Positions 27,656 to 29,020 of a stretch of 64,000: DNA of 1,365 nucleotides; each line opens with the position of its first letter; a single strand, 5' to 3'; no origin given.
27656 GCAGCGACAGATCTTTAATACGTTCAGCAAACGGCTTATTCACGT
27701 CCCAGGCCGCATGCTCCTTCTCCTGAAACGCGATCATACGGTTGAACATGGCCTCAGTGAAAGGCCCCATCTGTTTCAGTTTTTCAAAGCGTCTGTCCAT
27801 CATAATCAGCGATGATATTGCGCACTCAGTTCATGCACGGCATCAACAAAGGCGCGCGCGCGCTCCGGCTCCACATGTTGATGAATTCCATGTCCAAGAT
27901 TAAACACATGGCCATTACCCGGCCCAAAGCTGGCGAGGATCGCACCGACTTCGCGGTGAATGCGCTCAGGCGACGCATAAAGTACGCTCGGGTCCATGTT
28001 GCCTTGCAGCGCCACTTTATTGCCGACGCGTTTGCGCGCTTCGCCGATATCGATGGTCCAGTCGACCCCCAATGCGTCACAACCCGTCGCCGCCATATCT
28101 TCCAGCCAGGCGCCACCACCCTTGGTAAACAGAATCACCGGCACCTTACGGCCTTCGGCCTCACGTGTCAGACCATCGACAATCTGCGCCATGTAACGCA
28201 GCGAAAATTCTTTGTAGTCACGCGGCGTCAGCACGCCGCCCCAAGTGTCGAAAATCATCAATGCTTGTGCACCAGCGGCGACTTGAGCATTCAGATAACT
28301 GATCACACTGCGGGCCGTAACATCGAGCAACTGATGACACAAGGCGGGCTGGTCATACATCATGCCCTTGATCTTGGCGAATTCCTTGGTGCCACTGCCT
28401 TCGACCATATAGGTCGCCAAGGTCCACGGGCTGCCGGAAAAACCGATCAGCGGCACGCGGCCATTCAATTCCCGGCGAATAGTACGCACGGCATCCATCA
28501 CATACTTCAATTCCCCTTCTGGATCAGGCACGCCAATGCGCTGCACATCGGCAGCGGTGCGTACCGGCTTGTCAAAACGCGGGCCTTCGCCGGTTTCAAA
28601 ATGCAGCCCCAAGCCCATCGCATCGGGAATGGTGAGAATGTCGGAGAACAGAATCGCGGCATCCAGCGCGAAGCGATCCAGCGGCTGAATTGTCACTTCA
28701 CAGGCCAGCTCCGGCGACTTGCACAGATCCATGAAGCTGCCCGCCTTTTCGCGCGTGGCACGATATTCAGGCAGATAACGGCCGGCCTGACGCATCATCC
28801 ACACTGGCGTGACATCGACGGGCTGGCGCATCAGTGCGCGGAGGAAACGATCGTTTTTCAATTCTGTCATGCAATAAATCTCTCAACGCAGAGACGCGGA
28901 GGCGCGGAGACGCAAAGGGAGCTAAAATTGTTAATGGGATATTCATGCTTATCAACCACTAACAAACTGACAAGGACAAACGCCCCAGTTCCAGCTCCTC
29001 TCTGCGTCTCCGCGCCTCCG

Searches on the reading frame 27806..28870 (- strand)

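Call 39: search_protein_families(library=pfam, proteins=[window:27806-28870:-], max_evalue=0.00001)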
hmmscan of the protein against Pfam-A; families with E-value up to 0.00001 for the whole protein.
window:27806-28870:- (354 aa): 1 family
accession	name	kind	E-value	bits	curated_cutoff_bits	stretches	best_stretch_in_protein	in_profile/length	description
PF01208.23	URO-D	-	3.6e-147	490.3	23.9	1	5-347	2-345/346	Uroporphyrinogen decarboxylase (URO-D)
